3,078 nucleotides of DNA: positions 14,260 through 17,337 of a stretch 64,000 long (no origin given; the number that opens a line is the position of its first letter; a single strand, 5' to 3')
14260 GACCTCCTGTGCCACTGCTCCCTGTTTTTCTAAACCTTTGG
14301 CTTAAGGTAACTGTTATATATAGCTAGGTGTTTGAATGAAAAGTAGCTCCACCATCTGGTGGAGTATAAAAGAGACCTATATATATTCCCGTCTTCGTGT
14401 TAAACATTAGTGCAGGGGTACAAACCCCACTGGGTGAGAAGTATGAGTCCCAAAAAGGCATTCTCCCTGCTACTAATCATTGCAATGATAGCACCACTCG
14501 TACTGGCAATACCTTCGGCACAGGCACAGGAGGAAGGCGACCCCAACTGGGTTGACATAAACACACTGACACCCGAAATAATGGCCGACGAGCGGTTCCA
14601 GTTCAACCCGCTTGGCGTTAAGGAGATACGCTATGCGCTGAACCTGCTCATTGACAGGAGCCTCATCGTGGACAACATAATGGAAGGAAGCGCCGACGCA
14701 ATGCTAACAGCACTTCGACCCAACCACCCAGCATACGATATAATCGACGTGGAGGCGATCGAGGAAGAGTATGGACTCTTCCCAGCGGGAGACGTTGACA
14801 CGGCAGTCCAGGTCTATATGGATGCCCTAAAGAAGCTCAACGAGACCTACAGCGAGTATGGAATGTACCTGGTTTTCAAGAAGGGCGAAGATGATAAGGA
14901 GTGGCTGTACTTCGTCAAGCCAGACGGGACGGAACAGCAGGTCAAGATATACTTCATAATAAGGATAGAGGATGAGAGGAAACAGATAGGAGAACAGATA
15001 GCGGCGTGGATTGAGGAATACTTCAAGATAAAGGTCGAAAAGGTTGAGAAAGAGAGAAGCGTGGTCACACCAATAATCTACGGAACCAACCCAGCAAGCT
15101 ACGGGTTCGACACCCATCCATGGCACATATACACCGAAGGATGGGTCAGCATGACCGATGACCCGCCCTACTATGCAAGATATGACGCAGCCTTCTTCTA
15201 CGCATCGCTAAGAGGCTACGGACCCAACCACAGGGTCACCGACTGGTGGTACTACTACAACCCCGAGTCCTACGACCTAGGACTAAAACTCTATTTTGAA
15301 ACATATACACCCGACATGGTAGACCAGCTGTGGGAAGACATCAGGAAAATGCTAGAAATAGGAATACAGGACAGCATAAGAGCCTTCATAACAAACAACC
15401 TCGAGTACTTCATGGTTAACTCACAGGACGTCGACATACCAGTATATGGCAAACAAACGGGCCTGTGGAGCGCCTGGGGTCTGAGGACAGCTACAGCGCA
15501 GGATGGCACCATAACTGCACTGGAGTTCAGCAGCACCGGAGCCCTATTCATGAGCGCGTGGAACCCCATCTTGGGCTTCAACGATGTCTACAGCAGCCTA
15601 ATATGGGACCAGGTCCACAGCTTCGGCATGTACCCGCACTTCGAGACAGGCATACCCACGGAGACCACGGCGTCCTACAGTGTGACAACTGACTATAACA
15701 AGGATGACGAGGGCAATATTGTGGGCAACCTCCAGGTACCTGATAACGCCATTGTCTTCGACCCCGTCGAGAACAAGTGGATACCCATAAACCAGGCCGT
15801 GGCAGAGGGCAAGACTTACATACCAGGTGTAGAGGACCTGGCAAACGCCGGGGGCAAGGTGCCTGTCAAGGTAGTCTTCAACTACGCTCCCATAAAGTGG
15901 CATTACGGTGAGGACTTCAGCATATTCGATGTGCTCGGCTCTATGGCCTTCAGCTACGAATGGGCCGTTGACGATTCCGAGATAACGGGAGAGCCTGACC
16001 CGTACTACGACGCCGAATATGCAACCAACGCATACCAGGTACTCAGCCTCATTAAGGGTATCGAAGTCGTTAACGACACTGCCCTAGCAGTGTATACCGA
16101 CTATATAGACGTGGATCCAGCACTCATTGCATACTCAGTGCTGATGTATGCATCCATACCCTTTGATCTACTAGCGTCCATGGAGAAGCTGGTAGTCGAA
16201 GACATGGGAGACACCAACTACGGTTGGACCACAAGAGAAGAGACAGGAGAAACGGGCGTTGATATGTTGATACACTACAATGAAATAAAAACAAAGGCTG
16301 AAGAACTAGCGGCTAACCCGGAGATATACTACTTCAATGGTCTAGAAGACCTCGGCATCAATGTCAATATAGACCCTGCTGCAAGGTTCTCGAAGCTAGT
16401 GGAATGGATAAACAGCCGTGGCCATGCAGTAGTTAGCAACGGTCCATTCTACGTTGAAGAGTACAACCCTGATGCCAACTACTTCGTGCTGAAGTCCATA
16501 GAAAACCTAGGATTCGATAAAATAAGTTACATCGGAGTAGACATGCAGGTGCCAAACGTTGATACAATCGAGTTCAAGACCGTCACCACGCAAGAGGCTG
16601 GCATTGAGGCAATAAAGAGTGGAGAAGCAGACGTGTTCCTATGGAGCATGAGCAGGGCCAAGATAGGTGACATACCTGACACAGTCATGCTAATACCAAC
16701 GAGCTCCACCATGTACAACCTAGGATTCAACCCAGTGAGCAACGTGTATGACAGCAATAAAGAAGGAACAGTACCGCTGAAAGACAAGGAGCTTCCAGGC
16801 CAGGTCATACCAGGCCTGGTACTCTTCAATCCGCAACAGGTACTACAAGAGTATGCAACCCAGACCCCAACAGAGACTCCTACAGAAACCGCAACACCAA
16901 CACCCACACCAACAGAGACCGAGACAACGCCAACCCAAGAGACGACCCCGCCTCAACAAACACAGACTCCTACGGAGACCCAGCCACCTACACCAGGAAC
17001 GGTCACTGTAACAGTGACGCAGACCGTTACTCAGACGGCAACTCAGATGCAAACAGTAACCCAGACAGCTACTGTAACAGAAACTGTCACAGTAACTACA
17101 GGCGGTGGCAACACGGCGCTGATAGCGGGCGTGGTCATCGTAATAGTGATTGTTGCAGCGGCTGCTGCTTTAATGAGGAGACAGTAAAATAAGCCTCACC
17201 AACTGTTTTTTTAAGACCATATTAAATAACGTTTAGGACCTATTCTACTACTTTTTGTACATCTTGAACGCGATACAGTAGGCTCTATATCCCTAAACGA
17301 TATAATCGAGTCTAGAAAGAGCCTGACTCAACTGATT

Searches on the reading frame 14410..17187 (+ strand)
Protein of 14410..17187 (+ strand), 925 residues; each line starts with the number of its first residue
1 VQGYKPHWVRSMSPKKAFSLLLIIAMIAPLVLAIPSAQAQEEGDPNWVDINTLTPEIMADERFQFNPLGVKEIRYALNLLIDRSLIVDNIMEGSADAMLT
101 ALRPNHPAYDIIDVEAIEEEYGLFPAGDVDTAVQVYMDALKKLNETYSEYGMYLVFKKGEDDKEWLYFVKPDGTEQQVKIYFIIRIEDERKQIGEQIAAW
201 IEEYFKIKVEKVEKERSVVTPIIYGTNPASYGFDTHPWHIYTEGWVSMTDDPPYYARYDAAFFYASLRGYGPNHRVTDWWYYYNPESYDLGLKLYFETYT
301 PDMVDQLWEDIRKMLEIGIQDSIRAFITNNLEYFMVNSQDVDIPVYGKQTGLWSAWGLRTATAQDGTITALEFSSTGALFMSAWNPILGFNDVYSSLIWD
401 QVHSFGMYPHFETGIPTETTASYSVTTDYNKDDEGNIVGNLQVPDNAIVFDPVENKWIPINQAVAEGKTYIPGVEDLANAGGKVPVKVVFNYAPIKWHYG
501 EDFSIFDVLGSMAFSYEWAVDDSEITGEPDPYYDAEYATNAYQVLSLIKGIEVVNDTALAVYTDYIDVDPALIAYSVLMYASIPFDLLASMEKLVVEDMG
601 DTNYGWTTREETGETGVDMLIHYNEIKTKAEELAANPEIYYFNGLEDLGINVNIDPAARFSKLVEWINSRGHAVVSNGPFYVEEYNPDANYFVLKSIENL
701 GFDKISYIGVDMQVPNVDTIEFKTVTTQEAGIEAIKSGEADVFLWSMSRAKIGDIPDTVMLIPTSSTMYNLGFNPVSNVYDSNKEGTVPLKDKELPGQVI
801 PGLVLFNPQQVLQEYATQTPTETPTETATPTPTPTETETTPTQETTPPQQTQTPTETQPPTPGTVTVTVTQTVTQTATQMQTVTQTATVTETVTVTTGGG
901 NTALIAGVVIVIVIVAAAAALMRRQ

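Call 47: search_protein_families(library=pfam, proteins=[window:14410-17187:+], max_evalue=0.0001)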
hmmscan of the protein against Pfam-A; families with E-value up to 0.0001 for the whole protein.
window:14410-17187:+ (925 aa): 1 family
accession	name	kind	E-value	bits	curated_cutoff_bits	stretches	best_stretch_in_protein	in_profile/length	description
PF00496.27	SBP_bac_5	-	9.7e-15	55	32.4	2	65-256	210-357/368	Bacterial extracellular solute-binding proteins, family 5 Middle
